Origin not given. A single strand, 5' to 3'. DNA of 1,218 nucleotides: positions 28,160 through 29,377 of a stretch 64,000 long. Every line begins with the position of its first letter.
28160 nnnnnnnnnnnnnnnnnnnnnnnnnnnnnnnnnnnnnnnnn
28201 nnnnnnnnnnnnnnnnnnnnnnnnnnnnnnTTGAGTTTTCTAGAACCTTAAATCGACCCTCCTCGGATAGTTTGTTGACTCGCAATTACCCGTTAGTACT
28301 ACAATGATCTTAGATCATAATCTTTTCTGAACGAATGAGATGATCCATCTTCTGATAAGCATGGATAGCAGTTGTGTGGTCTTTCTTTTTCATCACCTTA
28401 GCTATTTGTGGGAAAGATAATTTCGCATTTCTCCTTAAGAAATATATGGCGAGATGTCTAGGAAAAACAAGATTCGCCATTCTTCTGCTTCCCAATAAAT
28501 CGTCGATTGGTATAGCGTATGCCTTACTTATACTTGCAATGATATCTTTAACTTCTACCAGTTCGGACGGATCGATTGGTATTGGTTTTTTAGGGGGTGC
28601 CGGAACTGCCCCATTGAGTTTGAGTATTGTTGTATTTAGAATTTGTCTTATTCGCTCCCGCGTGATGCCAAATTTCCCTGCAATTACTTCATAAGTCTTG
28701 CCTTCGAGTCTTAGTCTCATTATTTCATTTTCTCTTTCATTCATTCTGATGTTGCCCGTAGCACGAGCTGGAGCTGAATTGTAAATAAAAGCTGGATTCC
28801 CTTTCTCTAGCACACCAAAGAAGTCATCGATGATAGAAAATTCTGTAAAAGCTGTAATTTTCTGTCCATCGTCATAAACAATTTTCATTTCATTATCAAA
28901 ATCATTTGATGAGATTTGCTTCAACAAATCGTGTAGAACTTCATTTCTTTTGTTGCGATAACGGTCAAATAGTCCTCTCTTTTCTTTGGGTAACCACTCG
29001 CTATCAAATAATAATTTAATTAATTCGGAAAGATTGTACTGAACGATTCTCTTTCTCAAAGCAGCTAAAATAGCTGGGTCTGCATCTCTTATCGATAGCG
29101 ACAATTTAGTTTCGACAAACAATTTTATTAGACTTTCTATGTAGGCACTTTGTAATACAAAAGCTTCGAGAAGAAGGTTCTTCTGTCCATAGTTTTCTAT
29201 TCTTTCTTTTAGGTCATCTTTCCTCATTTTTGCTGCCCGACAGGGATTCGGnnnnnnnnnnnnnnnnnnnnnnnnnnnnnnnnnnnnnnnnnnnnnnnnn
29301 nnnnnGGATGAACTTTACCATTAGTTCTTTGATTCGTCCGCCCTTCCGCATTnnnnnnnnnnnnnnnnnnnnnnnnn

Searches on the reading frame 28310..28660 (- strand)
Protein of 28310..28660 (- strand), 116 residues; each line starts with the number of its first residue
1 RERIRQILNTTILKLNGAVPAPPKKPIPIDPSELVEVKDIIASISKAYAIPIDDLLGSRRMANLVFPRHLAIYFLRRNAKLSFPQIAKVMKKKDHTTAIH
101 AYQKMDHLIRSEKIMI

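Call 65: search_solved_structures(query=window:28310-28660:-, max_evalue=0.001, show_alignments=2)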
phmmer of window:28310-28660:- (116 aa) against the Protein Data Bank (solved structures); distinct sequences matched with E-value up to 0.001: 5.
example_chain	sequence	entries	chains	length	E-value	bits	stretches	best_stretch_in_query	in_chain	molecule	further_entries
8btg_A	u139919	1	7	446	6.3e-11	45.9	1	24-112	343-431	Chromosomal replication initiator protein DnaA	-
2hcb_A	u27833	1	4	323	8.2e-09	39.1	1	36-107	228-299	Chromosomal replication initiator protein dnaA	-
1l8q_A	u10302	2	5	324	8.2e-09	39.1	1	36-107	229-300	Chromosomal replication initiator protein dnaA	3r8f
1j1v_A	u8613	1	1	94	2.8e-08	37.4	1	37-109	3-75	Chromosomal replication initiator protein dnaA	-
3pvp_A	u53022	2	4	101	0.00017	25.2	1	35-105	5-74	Chromosomal replication initiator protein dnaA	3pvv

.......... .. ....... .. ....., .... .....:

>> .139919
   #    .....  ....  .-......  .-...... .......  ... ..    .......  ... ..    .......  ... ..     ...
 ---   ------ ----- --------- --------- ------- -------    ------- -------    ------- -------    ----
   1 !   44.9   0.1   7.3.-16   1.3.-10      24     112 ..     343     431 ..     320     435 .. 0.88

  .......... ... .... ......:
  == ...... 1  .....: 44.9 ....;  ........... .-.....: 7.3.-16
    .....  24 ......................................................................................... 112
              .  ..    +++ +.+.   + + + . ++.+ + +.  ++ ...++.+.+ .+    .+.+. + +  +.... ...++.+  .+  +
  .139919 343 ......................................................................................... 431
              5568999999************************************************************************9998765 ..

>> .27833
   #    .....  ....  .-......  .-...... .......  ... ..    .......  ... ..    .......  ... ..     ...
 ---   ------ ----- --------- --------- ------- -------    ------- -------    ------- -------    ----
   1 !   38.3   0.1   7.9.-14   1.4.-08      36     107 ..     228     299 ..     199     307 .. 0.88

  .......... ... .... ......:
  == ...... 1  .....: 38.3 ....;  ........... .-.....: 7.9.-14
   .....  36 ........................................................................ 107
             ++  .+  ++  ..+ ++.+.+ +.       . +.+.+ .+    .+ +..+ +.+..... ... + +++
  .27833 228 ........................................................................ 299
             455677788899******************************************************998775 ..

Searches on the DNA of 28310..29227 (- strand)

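Call 58: search_rna_families(source=L001, start=7900, end=11100, threshold=gathering)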
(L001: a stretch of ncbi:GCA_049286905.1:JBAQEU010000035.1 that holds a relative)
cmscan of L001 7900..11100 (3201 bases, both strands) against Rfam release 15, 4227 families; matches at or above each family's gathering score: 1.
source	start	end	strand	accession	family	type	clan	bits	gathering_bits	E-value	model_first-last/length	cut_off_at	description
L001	9390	9473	-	RF00005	tRNA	Gene; tRNA;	CL00001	55.2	29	1.9e-10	1-71/71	no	tRNA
